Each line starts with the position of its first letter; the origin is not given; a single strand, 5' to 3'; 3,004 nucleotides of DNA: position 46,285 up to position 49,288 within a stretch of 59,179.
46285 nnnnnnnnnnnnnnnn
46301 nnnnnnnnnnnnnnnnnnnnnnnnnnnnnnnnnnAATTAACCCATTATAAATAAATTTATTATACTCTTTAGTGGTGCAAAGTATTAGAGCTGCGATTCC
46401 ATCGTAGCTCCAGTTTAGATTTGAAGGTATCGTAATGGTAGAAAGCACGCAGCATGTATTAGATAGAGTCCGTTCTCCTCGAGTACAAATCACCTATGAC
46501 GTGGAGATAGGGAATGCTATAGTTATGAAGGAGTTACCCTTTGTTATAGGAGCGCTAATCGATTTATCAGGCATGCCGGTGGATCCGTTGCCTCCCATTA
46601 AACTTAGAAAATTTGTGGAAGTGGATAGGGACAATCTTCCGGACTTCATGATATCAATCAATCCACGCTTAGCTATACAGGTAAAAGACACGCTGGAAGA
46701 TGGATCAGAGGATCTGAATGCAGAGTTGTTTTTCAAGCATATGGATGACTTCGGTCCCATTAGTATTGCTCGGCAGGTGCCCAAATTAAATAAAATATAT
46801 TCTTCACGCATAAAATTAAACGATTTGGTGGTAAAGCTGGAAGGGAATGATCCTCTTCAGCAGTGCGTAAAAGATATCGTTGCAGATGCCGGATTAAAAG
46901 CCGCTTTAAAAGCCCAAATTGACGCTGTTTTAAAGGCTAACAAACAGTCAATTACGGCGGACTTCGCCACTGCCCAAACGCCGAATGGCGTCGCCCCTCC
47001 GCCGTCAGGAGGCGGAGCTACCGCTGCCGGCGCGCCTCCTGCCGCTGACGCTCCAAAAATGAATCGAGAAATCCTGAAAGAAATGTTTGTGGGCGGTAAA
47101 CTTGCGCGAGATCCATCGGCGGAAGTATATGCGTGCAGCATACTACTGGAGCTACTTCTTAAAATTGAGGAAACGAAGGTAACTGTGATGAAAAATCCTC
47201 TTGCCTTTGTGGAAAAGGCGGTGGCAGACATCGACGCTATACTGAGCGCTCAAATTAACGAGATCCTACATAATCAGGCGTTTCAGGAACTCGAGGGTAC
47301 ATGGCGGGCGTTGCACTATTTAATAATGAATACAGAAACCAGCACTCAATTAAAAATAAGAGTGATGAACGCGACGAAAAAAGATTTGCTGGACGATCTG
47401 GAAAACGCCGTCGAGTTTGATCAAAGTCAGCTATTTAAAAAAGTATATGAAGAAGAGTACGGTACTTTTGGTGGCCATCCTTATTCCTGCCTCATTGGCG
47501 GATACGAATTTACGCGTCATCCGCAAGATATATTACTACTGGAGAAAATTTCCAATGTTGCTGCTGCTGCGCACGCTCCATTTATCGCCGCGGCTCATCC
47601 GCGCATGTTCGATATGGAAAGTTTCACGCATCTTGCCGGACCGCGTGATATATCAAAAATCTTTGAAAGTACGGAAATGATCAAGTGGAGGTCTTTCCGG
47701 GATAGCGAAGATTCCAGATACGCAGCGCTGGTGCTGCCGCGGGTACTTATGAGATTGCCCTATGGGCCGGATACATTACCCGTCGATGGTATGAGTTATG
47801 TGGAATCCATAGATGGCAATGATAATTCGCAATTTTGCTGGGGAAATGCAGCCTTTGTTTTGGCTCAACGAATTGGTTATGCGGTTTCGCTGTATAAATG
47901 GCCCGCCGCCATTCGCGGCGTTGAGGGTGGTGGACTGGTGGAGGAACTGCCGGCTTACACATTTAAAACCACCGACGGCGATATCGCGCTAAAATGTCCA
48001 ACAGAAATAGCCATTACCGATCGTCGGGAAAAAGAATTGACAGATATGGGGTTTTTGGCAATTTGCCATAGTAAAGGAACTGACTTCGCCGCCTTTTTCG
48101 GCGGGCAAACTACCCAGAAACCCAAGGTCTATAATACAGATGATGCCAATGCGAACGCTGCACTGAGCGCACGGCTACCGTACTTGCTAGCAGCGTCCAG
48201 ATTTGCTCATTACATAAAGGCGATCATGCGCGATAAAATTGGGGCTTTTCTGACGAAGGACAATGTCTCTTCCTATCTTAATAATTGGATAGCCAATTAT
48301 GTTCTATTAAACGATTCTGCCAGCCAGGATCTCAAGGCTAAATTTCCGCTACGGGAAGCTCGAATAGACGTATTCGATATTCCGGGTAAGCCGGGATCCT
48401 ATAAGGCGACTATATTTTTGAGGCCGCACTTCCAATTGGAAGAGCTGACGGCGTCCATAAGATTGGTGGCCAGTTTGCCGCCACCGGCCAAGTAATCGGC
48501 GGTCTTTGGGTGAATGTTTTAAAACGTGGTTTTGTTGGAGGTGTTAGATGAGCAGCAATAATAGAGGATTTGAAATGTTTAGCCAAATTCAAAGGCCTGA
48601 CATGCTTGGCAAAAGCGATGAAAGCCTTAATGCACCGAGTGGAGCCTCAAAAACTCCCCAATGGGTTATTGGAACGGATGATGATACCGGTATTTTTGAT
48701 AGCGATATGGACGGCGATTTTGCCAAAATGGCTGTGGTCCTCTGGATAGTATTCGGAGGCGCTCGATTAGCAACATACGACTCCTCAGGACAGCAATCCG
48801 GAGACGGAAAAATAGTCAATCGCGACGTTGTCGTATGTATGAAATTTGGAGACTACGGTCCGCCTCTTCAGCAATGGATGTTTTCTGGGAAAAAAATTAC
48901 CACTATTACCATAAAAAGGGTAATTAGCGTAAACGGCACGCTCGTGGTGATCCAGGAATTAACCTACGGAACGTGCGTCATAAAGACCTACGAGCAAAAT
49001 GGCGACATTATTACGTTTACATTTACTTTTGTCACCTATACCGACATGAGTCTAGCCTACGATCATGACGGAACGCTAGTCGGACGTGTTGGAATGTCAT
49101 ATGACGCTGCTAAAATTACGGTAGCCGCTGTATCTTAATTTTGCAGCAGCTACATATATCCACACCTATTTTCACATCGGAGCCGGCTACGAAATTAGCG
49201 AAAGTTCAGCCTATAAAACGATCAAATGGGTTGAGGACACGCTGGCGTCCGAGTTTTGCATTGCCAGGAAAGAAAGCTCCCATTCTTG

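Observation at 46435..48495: TssB and TssC encoded as a single 686-aa polypeptide (fused T6SS sheath)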

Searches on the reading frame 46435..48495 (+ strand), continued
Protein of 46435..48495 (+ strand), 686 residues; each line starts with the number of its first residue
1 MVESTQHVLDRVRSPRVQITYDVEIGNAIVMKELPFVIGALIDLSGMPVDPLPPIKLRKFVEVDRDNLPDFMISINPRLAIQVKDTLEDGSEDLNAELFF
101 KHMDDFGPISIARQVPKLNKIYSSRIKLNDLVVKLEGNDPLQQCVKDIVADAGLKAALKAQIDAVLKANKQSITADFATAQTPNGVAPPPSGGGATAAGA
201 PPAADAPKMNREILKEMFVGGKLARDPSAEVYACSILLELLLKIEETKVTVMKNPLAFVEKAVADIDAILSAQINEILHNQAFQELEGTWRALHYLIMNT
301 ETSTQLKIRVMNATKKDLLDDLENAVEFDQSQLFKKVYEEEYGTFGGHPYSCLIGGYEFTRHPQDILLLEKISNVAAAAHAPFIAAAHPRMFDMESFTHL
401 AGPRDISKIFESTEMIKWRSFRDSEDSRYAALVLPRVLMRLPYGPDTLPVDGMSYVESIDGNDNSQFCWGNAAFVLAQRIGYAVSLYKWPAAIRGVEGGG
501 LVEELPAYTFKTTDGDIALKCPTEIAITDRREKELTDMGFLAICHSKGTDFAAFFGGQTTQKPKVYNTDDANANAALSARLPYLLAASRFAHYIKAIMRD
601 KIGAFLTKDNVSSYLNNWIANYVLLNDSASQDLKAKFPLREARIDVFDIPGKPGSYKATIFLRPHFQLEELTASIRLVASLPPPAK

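Call 85: search_protein_families(library=pfam, proteins=[L064:7899-9305:-, L064:11982-12548:+, L064:12567-12965:+, L064:12883-14805:+, L064:14802-15794:+, L064:15807-18302:+, L064:18275-20881:+, L064:20878-21945:+, L064:5266-6579:+, L064:6640-7863:+], max_evalue=0.001)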
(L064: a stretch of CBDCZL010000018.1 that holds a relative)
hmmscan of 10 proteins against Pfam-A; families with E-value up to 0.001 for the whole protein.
L064:7899-9305:- (468 aa): 7 families
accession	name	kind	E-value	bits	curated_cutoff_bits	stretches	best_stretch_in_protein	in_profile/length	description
PF00158.32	Sigma54_activat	-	3.9e-62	209.3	20.2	1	143-309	1-167/168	Sigma-54 interaction domain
PF14532.12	Sigma54_activ_2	-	3e-19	70.1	25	1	145-314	2-138/138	Sigma-54 interaction domain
PF25601.1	AAA_lid_14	-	1.2e-14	54.3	27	1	315-383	1-69/87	AAA+ ATPase lid domain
PF07728.20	AAA_5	-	7.9e-09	36.1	22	1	167-287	2-125/139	AAA domain (dynein-related subfamily)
PF00004.35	AAA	-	2e-07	32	21.2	1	167-300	1-127/131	ATPase family associated with various cellular activities (AAA)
PF02954.25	HTH_8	-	1e-06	28.8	22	1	413-453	2-42/42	Bacterial regulatory protein, Fis family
PF07724.20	AAA_2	-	1.4e-05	25.6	27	1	168-305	7-137/166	AAA domain (Cdc48 subfamily)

L064:11982-12548:+ (188 aa): 1 family
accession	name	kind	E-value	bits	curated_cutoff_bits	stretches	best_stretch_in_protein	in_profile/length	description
PF05638.18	T6SS_HCP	-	8e-18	65.4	23.5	1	40-159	18-129/129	Type VI secretion system effector, Hcp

L064:12567-12965:+ (132 aa): 1 family
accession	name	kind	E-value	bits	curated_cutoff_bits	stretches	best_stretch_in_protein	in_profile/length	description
PF04965.19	GPW_gp25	-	3.8e-13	49.5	27.2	1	24-118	2-94/96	Baseplate wedge protein gp25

L064:12883-14805:+ (640 aa): 1 family
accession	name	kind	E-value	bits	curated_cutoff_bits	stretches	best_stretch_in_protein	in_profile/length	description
PF05947.17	T6SS_TssF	-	3.3e-146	488.8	25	1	40-637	4-608/608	Type VI secretion system, TssF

L064:14802-15794:+ (330 aa): 1 family
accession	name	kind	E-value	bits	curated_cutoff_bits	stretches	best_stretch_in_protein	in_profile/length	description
PF06996.16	T6SS_TssG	-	8.2e-55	186.6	24.6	1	9-306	2-303/304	Type VI secretion, TssG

L064:15807-18302:+ (831 aa): 1 family
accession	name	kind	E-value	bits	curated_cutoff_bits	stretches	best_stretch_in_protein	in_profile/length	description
PF05954.17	Phage_GPD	-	3e-30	105.9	30.1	1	53-393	1-302/305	Phage tail baseplate hub (GPD)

L064:18275-20881:+ (868 aa): 6 families
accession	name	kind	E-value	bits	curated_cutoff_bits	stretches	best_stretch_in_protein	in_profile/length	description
PF09937.14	DUF2169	-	5.1e-71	239.9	25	1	30-313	2-294/294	Uncharacterized protein conserved in bacteria (DUF2169)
PF00805.28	Pentapeptide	-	3.4e-48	161.2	20.2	9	584-621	3-40/40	Pentapeptide repeats (8 copies)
PF13599.13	Pentapeptide_4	-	1.3e-38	131.4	38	6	774-850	2-78/78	Pentapeptide repeat region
PF13576.12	Pentapeptide_3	-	1.1e-24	86.8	27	2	805-847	1-46/48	Pentapeptide repeats (9 copies)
PF23894.2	LD_SV2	-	8.7e-08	32.8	29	0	696-765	24-92/92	SV2A/B/C luminal domain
PF25296.1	Decapeptide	-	0.00016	21.9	45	0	811-845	33-67/74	Decapeptide repeat region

L064:20878-21945:+ (355 aa): 6 families
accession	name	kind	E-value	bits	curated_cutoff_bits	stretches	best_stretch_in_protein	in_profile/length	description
PF00805.28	Pentapeptide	-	7e-48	160.2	20.2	7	45-84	1-40/40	Pentapeptide repeats (8 copies)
PF13599.13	Pentapeptide_4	-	1.2e-42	144.2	38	5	171-247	2-78/78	Pentapeptide repeat region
PF13576.12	Pentapeptide_3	-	3.3e-27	94.9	27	3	217-257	1-44/48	Pentapeptide repeats (9 copies)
PF23894.2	LD_SV2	-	1.2e-14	54.9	29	2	29-87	34-92/92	SV2A/B/C luminal domain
PF25296.1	Decapeptide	-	2.2e-07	31.1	45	0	192-248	17-73/74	Decapeptide repeat region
PF13229.12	Beta_helix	-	0.00029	21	25.9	0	146-234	35-99/158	Right handed beta helix region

L064:5266-6579:+ (437 aa): 3 families
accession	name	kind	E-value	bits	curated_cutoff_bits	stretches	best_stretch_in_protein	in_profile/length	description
PF00591.27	Glycos_transf_3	-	8.4e-44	150.6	27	1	79-308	3-252/253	Glycosyl transferase family, a/b domain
PF02885.22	Glycos_trans_3N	-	2.1e-13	50.3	26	1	5-66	2-63/63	Glycosyl transferase family, helical bundle domain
PF07831.19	PYNP_C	-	1.6e-11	44.1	27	1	348-420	2-74/75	Pyrimidine nucleoside phosphorylase C-terminal domain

L064:6640-7863:+ (407 aa): 3 families
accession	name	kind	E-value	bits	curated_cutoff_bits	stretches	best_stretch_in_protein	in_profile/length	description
PF07662.18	Nucleos_tra2_C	-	1e-68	231.7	32.3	1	195-402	1-213/213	Na+ dependent nucleoside transporter C-terminus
PF01773.25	Nucleos_tra2_N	-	2.1e-24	86.3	27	1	8-81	1-74/74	Na+ dependent nucleoside transporter N-terminus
PF07670.19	Gate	-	1.3e-18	67.8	29.6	1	93-191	2-102/104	Nucleoside recognition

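Call 86: find_encoding_contigs(protein=P0112, flank=10000, max_places=1)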
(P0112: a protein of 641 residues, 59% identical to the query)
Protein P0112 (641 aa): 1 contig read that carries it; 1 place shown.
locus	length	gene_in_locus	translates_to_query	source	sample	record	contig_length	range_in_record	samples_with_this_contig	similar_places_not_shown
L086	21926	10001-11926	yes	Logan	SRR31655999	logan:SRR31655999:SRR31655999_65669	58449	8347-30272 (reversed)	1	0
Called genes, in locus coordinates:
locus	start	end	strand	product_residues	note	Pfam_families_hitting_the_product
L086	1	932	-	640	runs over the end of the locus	PF06480:FtsH_ext, PF06068:TIP49 (faint), PF00004:AAA, PF17862:AAA_lid_3, PF01434:Peptidase_M41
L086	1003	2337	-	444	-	PF01171:ATP_bind_3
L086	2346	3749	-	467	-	PF10211:Ax_dynein_light (faint), PF23991:DUF7310 (faint), PF27954:CCDC192 (faint), PF02183:HALZ (faint), PF25566:RIMB1_N (faint), PF16331:TolA_bind_tri (weak), PF13174:TPR_6 (faint), PF13432:TPR_16 (weak)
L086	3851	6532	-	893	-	PF01624:MutS_I, PF05188:MutS_II, PF05192:MutS_III, PF05190:MutS_IV, PF00488:MutS_V, PF27441:MutS_C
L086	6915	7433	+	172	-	-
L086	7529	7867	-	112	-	PF01521:Fe-S_biosyn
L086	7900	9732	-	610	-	PF01321:Creatinase_N, PF16189:Creatinase_N_2, PF00557:Peptidase_M24, PF16188:Peptidase_M24_C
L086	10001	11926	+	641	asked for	PF05591:T6SS_VipA, PF05943:VipB, PF18945:VipB_2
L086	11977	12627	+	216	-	-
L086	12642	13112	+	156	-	PF04965:GPW_gp25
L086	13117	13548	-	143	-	-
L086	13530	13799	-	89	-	-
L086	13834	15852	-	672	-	PF13604:AAA_30 (faint), PF00580:UvrD-helicase, PF01443:Viral_helicase1 (faint), PF13245:AAA_19, PF13361:UvrD_C, PF13538:UvrD_C_2 (faint)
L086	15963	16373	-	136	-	PF00717:Peptidase_S24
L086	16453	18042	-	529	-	PF20142:Scaffold, PF01471:PG_binding_1, PF03734:YkuD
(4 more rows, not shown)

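Call 87: find_encoding_contigs(protein=P0117, flank=10000, max_places=1)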
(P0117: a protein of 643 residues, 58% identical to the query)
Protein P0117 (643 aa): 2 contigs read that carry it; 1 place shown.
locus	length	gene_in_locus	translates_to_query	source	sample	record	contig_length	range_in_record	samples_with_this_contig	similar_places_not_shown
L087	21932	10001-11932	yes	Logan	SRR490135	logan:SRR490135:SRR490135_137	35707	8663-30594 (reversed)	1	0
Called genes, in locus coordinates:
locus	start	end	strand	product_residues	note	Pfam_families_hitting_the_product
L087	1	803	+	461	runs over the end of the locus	PF00206:Lyase_1, PF10415:FumaraseC_C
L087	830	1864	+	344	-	PF12799:LRR_4 (faint), PF23598:LRR_14, PF00560:LRR_1 (faint), PF13516:LRR_6 (faint), PF13855:LRR_8 (weak)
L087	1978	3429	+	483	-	PF00772:DnaB, PF13481:AAA_25, PF03796:DnaB_C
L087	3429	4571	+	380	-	PF01168:Ala_racemase_N, PF00842:Ala_racemase_C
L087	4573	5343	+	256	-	PF02405:MlaE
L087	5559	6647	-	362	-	PF26178:Rv2075c_cat, PF26146:PI-PLC_X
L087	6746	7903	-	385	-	PF01612:DNA_pol_A_exo1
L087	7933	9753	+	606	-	PF01336:tRNA_anti-codon, PF00152:tRNA-synt_2, PF02938:GAD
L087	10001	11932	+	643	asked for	PF05591:T6SS_VipA, PF05943:VipB, PF18945:VipB_2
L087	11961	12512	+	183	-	-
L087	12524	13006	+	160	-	PF04965:GPW_gp25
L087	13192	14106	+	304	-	PF01075:Glyco_transf_9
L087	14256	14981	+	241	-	PF04085:MreC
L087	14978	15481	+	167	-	-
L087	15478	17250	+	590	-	PF03717:PBP_dimer, PF00905:Transpeptidase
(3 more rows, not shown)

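Call 88: find_encoding_contigs(protein=P0097, flank=10000, max_places=1)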
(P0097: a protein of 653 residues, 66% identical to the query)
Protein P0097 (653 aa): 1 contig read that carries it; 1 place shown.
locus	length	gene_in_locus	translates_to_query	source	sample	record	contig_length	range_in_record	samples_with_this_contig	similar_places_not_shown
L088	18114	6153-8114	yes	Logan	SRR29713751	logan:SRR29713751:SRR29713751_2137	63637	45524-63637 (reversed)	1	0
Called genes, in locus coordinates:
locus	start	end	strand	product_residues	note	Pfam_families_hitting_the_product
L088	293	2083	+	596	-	PF01336:tRNA_anti-codon, PF00152:tRNA-synt_2, PF02938:GAD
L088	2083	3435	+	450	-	PF01547:SBP_bac_1, PF13416:SBP_bac_8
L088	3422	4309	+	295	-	PF00528:BPD_transp_1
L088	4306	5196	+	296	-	PF00528:BPD_transp_1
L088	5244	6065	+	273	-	PF00892:EamA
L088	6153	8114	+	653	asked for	PF05591:T6SS_VipA, PF05943:VipB, PF18945:VipB_2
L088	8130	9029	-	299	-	PF00849:PseudoU_synth_2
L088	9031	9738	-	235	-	PF20260:PUA_4, PF04452:Methyltrans_RNA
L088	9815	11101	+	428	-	PF13742:tRNA_anti_2, PF01336:tRNA_anti-codon, PF02601:Exonuc_VII_L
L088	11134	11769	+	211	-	PF01728:FtsJ, PF14314:Methyltrans_Mon_2nd (faint)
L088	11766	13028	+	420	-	PF22458:RsmF-B_ferredox, PF01189:Methyltr_RsmB-F, PF01209:Ubie_methyltran (weak), PF13649:Methyltransf_25 (weak), PF13847:Methyltransf_31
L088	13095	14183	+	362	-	PF25973:BSH_CzcB (weak), PF25954:Beta-barrel_RND_2 (weak)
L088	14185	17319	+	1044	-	PF00873:ACR_tran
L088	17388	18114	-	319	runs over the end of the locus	-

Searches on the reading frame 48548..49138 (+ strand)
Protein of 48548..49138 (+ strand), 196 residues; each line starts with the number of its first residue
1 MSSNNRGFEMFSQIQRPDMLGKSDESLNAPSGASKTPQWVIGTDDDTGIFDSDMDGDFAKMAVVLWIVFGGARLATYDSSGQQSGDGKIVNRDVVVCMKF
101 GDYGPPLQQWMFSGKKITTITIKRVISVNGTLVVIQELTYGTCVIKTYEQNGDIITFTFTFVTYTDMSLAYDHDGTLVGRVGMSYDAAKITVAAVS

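Call 3: search_protein_families(library=pfam, proteins=[window:48548-49138:+], max_evalue=0.01)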
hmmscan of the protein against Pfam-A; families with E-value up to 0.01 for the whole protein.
window:48548-49138:+ (196 aa): 0 families

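Call 4: search_protein_families(library=ncbifam, proteins=[window:48548-49138:+], max_evalue=0.01)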
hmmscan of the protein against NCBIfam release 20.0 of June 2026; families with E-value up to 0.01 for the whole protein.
window:48548-49138:+ (196 aa): 1 family
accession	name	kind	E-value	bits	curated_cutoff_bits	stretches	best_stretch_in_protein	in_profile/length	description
NF053514.2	JUQZ_fam_ocin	equivalog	0.0017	18.6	40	1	106-161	50-104/107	BLB8/JUQZ-1 family protein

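Call 48: find_homologous_proteins(query=window:48548-49135:+, max_evalue=0.001)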
Query window:48548-49135:+ (196 aa): 15 proteins with E <= 0.001 among 163 candidates.
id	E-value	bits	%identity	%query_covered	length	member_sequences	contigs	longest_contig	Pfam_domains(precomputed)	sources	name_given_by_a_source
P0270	1.6e-121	421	95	100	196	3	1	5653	-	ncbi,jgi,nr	ncbi:MAG: hypothetical protein LBG04_03460 [Holosporaceae bacterium]|jgi:hypothetical protein|nr:hyp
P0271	5.7e-84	298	70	99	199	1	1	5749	-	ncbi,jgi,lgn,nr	ncbi:MAG: hypothetical protein LBB25_02555 [Holosporaceae bacterium]|jgi:hypothetical protein|nr:hyp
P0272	2.9e-72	260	59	98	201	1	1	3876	-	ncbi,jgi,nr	ncbi:MAG: hypothetical protein LBE95_01425 [Holosporaceae bacterium]|jgi:hypothetical protein|nr:hyp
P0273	1.3e-62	229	53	100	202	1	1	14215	-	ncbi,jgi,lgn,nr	ncbi:MAG: hypothetical protein LBF54_04270 [Holosporaceae bacterium]|jgi:hypothetical protein|nr:hyp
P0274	1.6e-61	225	55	96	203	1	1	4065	-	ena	-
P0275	6.8e-61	223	54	96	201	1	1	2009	-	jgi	jgi:hypothetical protein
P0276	5.2e-59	217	54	98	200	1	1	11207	-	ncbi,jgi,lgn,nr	ncbi:MAG: hypothetical protein LBB21_05250 [Holosporaceae bacterium]|jgi:hypothetical protein|nr:hyp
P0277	4.9e-56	207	51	98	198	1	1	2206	-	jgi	jgi:hypothetical protein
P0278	7.4e-56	207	51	97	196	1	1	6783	-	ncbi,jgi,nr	ncbi:MAG: hypothetical protein LBO02_02230 [Holosporaceae bacterium]|jgi:hypothetical protein|nr:hyp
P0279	5.5e-55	204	53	98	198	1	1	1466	-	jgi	jgi:hypothetical protein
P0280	3.8e-49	185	48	100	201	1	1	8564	-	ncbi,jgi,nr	ncbi:MAG: hypothetical protein LBJ71_03315 [Holosporaceae bacterium]|jgi:hypothetical protein|nr:hyp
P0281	5.1e-49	184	49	95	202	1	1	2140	-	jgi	jgi:hypothetical protein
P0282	3.4e-48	182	47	98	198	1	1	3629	-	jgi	jgi:hypothetical protein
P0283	7.0e-44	168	46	98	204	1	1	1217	-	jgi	jgi:hypothetical protein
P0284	1.5e-43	166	46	100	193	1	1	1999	-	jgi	jgi:hypothetical protein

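Call 58: predict_structure(alignment_id=A2)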
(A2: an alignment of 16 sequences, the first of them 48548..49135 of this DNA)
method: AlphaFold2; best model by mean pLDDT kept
length: 196 residues; sequences in the alignment: 16
mean_pLDDT: 71.2   pTM: 0.66
mean pLDDT of the five models: 71.2, 70.9, 70.6, 68.5, 66.3
residues with pLDDT >= 90: 18; 70-90: 107; 50-70: 24; < 50: 47
segments of 3 or more residues with pLDDT < 50: 1-16, 20-35, 72-76, 82-90
pLDDT, mean of each block of 10 residues (from residue 1): 36 44 42 55 76 74 82 50 47 82 88 88 82 86 90 89 86 78 77 70
secondary structure, 60 per line:
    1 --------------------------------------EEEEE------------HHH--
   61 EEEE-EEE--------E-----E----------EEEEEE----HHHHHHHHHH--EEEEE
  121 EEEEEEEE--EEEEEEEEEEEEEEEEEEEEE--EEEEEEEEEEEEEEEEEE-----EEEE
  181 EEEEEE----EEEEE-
elements in order: E39-43 E61-64 E66-68 E94-99 H104-113 E116-128 E131-151 E154-171 E177-186 E191-195

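Call 61: fold_search(model_id=the predicted structure, library=pdb)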
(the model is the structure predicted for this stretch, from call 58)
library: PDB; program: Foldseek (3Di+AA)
matches with E <= 10: 856; with E <= 0.001: 56
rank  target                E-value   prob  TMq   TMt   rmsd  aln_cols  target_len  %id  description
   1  4w64_C                1.4e-10  1.00  0.64  0.75   3.8       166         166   12  Hcp1 protein from Acinetobacter baumannii AB0057 (released 2015-07-01)
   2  3eaa_A                7.0e-10  1.00  0.65  0.77   3.5       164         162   16  Structure of a type six secretion system protein (released 2009-08-25)
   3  4tv4_C                1.4e-09  1.00  0.63  0.84   2.4       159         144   14  Crystal structure of a Putative uncharacterized protein from Burkholderia pseudomallei (released 2014-07-30)
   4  8yun_B                1.5e-09  1.00  0.60  0.81   3.2       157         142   14  The crystal structure of HNBP001-HCP (released 2025-07-02)
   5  4w64_A                1.8e-09  1.00  0.61  0.69   4.8       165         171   12  Hcp1 protein from Acinetobacter baumannii AB0057 (released 2015-07-01)
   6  4tv4_B                1.9e-09  1.00  0.62  0.83   2.6       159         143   13  Crystal structure of a Putative uncharacterized protein from Burkholderia pseudomallei (released 2014-07-30)
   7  8yun_G                2.2e-09  1.00  0.61  0.82   2.6       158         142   13  The crystal structure of HNBP001-HCP (released 2025-07-02)
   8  4tv4_A                2.2e-09  1.00  0.62  0.82   2.8       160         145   14  Crystal structure of a Putative uncharacterized protein from Burkholderia pseudomallei (released 2014-07-30)
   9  8yun_F                2.3e-09  1.00  0.61  0.82   3.0       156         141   14  The crystal structure of HNBP001-HCP (released 2025-07-02)
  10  8yun_E                3.2e-09  1.00  0.61  0.80   2.6       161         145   13  The crystal structure of HNBP001-HCP (released 2025-07-02)
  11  8yun_J                3.6e-09  1.00  0.59  0.80   3.0       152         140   14  The crystal structure of HNBP001-HCP (released 2025-07-02)
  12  8yun_A                4.8e-09  1.00  0.61  0.83   2.3       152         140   15  The crystal structure of HNBP001-HCP (released 2025-07-02)
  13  8yun_D                5.0e-09  1.00  0.61  0.82   2.4       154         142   15  The crystal structure of HNBP001-HCP (released 2025-07-02)
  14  8yun_C                7.4e-09  1.00  0.59  0.80   2.7       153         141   14  The crystal structure of HNBP001-HCP (released 2025-07-02)
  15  1y12_A                3.6e-08  1.00  0.63  0.76   3.4       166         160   15  Structure of a hemolysin-coregulated protein from Pseudomonas aeruginosa (released 2005-01-25)
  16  1y12_C                3.8e-08  1.00  0.65  0.77   3.2       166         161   15  Structure of a hemolysin-coregulated protein from Pseudomonas aeruginosa (released 2005-01-25)
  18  4w64_B                7.0e-08  1.00  0.59  0.71   4.7       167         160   10  Hcp1 protein from Acinetobacter baumannii AB0057 (released 2015-07-01)
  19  1y12_B                1.8e-07  1.00  0.65  0.81   3.0       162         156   17  Structure of a hemolysin-coregulated protein from Pseudomonas aeruginosa (released 2005-01-25)
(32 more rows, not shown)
